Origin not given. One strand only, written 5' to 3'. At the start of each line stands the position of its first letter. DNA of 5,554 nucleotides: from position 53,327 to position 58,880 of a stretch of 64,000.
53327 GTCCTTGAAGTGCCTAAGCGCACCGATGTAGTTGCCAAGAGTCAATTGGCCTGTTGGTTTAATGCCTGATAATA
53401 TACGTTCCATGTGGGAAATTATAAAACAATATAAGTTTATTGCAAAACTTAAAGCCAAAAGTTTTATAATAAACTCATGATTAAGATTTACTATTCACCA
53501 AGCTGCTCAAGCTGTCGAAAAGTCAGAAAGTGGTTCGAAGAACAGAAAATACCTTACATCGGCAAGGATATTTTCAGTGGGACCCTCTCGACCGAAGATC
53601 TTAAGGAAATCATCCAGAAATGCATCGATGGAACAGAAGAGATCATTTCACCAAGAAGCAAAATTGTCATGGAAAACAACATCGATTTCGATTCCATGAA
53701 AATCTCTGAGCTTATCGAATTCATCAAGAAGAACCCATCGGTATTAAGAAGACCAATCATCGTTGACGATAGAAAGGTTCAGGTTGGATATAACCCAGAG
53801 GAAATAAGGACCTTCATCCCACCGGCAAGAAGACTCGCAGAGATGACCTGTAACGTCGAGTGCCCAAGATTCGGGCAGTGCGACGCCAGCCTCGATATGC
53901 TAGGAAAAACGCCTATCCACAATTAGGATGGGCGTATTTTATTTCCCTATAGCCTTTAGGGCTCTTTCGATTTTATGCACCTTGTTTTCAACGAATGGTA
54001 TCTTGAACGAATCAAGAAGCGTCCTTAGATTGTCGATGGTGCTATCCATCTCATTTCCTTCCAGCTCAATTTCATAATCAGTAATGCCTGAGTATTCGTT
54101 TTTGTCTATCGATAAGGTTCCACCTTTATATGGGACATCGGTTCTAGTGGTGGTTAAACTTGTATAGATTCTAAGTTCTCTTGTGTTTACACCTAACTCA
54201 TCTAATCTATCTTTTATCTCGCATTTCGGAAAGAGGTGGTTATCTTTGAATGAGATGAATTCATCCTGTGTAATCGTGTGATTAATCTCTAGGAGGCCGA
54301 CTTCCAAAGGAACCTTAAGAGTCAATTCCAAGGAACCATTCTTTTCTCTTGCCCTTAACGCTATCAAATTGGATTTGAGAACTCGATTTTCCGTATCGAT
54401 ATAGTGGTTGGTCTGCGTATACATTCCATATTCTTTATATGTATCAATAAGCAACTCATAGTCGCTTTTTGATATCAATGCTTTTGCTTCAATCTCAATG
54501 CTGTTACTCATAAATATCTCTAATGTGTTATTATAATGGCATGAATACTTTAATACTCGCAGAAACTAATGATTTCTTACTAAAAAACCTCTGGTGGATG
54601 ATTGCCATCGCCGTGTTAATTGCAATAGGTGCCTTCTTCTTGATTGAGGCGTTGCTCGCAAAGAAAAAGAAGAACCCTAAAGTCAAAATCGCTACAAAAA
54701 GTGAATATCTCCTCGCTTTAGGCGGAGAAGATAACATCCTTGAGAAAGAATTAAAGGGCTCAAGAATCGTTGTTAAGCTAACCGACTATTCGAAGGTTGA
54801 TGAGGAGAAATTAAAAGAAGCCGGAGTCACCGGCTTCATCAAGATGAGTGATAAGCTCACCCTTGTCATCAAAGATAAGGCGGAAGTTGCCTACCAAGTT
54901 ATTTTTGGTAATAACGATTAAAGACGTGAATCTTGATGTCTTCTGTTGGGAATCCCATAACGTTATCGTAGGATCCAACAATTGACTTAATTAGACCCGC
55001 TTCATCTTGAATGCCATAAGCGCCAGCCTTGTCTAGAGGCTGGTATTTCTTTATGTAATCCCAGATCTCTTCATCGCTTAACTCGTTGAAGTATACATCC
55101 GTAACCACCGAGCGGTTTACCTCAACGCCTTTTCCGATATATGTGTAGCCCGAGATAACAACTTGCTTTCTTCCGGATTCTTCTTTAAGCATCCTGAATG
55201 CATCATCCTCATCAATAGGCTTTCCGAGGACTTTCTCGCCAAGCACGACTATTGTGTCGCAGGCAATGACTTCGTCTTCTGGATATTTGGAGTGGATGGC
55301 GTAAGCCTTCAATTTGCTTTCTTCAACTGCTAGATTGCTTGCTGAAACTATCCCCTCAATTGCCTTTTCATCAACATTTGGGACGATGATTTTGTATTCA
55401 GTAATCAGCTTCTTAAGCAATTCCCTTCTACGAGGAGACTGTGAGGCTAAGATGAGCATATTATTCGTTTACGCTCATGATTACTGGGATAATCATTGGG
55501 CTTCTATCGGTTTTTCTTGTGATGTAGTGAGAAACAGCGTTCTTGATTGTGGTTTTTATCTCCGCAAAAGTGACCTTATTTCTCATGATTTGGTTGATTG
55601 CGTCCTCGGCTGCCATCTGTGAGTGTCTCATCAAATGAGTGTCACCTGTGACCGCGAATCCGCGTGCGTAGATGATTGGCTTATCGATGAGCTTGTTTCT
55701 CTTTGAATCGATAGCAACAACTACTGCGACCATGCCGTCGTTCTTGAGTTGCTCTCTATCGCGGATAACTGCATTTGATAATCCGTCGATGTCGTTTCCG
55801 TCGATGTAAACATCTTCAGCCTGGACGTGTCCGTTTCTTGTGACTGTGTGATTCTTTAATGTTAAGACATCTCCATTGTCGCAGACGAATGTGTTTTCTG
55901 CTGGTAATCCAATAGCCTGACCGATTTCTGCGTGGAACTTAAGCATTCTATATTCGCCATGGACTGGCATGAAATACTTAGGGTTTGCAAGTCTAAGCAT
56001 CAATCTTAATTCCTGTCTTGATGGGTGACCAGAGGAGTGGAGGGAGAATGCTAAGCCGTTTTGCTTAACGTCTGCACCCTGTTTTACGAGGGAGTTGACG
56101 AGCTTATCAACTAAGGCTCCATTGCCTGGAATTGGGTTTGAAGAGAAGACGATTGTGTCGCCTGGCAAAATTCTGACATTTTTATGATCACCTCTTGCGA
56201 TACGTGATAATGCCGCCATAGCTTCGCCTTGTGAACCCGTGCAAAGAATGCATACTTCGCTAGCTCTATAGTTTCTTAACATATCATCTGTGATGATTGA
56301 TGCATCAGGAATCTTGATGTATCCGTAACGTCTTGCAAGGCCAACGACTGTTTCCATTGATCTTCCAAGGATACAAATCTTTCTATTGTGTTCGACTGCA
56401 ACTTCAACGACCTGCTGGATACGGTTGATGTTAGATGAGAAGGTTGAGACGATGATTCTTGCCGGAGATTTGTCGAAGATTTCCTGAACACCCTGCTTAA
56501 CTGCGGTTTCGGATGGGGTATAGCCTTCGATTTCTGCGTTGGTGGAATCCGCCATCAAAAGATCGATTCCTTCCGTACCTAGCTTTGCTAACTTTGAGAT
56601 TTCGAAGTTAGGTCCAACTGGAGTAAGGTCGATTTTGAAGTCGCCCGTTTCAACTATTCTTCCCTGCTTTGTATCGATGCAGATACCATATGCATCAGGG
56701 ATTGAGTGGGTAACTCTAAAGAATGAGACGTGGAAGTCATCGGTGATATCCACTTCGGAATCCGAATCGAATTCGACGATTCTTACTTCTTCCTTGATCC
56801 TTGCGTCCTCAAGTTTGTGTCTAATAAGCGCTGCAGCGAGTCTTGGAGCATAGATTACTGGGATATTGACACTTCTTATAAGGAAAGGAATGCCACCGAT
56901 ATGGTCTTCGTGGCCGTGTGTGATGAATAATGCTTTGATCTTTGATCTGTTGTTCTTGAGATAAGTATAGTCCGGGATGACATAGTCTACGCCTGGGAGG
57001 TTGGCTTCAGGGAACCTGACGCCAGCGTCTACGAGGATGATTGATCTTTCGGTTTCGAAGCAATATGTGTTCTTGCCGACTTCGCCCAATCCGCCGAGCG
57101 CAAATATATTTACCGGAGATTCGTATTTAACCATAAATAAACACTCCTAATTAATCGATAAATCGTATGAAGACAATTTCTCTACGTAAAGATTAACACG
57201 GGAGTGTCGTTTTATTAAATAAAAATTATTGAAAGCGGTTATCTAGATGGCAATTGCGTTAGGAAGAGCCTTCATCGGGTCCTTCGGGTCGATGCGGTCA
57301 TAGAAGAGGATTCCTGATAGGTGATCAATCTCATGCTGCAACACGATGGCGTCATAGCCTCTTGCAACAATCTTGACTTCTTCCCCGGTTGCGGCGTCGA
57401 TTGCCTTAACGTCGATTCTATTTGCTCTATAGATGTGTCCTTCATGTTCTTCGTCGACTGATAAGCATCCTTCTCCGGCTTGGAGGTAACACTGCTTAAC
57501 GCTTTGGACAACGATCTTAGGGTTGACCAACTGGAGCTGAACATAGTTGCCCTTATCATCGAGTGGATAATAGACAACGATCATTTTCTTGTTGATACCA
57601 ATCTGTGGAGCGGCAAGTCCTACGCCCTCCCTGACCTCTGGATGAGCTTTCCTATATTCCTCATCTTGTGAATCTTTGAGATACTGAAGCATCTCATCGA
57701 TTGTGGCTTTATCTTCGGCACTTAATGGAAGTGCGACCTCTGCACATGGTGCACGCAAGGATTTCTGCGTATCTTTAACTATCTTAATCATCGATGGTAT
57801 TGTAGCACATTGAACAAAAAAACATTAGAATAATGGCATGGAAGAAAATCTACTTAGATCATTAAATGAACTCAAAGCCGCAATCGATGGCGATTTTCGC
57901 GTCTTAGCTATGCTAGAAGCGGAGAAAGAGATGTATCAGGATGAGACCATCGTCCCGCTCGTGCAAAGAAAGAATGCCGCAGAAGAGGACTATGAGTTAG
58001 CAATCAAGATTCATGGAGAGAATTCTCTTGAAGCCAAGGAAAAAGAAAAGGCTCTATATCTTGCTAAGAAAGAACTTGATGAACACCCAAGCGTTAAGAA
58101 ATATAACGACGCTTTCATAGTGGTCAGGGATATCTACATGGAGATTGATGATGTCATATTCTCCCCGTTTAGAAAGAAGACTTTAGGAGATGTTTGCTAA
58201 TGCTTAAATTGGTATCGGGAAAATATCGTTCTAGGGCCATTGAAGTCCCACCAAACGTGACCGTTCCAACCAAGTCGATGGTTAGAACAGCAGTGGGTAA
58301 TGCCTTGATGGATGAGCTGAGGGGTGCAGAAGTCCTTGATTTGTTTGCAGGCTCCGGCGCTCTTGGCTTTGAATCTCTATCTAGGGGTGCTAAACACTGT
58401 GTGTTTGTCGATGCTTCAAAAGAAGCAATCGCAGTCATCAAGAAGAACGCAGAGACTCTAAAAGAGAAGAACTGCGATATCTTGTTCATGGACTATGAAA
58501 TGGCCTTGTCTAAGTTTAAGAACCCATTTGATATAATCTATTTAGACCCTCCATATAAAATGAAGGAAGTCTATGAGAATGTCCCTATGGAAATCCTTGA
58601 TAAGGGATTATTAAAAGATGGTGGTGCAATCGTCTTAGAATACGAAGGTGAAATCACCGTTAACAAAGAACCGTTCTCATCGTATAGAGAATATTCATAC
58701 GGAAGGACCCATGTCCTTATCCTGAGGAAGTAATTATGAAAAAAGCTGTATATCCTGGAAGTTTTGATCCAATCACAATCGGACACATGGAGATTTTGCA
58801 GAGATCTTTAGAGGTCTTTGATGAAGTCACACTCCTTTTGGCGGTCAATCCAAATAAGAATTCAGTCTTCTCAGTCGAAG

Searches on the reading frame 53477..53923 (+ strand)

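Call 58: search_protein_families(library=pfam, proteins=[window:53477-53923:+], max_evalue=0.001)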
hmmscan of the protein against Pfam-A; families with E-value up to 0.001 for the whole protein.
window:53477-53923:+ (149 aa): 2 families
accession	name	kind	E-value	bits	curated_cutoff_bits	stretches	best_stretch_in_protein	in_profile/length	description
PF03960.21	ArsC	-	7.6e-25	87.5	24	1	5-113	1-79/79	ArsC family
PF00462.30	Glutaredoxin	-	0.00095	19.8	22.9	0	2-44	1-43/60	Glutaredoxin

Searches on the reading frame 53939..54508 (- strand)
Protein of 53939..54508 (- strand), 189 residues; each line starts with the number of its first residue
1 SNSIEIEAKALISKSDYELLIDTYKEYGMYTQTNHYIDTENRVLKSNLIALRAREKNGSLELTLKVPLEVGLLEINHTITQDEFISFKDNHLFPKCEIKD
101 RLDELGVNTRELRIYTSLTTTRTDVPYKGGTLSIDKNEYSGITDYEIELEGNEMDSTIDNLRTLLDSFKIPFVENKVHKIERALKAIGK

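Call 58: search_protein_families(library=pfam, proteins=[window:53939-54508:-], max_evalue=0.001)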
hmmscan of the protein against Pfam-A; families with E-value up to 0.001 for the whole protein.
window:53939-54508:- (189 aa): 1 family
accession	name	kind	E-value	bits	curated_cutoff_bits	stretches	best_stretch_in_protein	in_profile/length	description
PF01928.26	CYTH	-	1.8e-24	87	23.2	1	4-171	2-167/179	CYTH domain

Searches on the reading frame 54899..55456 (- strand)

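Call 58: search_protein_families(library=pfam, proteins=[window:54899-55456:-], max_evalue=0.001)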
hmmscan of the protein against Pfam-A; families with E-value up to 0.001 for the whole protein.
window:54899-55456:- (185 aa): 1 family
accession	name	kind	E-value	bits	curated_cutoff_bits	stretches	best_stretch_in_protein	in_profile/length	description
PF02545.19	Maf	-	5.6e-51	173.3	27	1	1-173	2-179/187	Maf-like protein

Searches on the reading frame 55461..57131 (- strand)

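Call 58: search_protein_families(library=pfam, proteins=[window:55461-57131:-], max_evalue=0.001)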
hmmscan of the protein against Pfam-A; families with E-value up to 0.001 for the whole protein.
window:55461-57131:- (556 aa): 5 families
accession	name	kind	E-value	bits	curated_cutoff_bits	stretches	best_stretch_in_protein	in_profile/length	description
PF22505.1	RNase_J_b_CASP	-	4.4e-49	165.9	27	1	224-348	2-126/126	Ribonuclease J, beta-CASP domain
PF17770.6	RNase_J_C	-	7.9e-23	81.8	23.8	1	455-554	1-102/102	Ribonuclease J C-terminal domain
PF00753.33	Lactamase_B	-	1.1e-15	58.6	22.7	1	16-165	2-150/196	Metallo-beta-lactamase superfamily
PF12706.13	Lactamase_B_2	-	7e-13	49.1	27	1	60-199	26-167/200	Beta-lactamase superfamily domain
PF07521.17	RMMBL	-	3e-10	40.4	21.6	1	365-405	13-54/63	Zn-dependent metallo-hydrolase RNA specificity domain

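Call 103: search_protein_families(library=pfam, proteins=[L044:2308-7026:+, L044:7037-7651:+], max_evalue=0.01)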
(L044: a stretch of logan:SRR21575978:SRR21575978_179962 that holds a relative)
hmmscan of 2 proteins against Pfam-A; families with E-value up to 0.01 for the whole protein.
L044:2308-7026:+ (1573 aa): 1 family
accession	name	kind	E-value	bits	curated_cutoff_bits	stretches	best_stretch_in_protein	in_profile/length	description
PF05593.20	RHS_repeat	-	8.3e-09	36.1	22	0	1136-1168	1-33/38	RHS Repeat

L044:7037-7651:+ (205 aa): 0 families

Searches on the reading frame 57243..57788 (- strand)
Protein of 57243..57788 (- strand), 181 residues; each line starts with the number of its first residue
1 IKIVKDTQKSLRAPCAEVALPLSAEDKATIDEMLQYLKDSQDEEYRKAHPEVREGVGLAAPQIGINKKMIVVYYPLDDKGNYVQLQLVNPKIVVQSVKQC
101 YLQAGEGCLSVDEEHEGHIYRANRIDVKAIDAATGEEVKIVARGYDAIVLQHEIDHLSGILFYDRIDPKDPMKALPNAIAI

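Call 58: search_protein_families(library=pfam, proteins=[window:57243-57788:-], max_evalue=0.001)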
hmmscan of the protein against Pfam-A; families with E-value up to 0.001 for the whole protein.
window:57243-57788:- (181 aa): 1 family
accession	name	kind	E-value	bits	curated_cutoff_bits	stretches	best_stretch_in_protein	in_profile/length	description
PF01327.26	Pep_deformylase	-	6e-41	140.1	22.8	1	2-170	3-154/156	Polypeptide deformylase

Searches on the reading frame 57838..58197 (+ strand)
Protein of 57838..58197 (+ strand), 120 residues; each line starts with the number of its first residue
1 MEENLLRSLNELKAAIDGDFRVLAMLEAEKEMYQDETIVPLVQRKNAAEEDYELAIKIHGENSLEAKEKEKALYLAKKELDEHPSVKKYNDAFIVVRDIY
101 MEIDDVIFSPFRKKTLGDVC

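Call 58: search_protein_families(library=pfam, proteins=[window:57838-58197:+], max_evalue=0.001)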
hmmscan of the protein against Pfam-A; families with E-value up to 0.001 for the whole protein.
window:57838-58197:+ (120 aa): 1 family
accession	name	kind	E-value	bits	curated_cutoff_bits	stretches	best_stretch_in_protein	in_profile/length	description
PF06133.16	Com_YlbF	-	1.8e-09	38.4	23.9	1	8-109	4-102/105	Control of competence regulator ComK, YlbF/YmcA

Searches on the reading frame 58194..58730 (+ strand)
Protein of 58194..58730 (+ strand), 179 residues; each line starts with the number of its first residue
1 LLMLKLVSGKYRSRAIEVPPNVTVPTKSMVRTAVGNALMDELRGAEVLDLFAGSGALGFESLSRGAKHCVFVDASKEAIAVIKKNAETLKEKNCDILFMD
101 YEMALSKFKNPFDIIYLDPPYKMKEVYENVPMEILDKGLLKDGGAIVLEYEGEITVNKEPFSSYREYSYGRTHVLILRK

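Call 58: search_protein_families(library=pfam, proteins=[window:58194-58730:+], max_evalue=0.001)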
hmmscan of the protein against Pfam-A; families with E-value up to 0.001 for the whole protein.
window:58194-58730:+ (179 aa): 7 families
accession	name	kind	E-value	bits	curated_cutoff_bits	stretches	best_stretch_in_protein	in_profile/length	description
PF03602.21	Cons_hypoth95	-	9e-45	153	24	1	5-176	2-180/182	Conserved hypothetical protein 95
PF05175.20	MTS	-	2.4e-09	37.5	23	1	41-147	29-137/170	Methyltransferase small domain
PF13847.12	Methyltransf_31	-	2.1e-08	34.4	27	1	44-150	4-111/145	Methyltransferase domain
PF02086.21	MethyltransfD12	-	2.2e-07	31.3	22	0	83-123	149-187/253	D12 class N6 adenine-specific DNA methyltransferase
PF13649.12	Methyltransf_25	-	1.5e-06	29.2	27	1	47-117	1-70/97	Methyltransferase domain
PF02005.22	TRM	-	5e-05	23.1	27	1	45-119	51-128/376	N2,N2-dimethylguanosine tRNA methyltransferase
PF06325.19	PrmA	-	0.00012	22.1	22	1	42-115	160-230/296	Ribosomal protein L11 methyltransferase (PrmA)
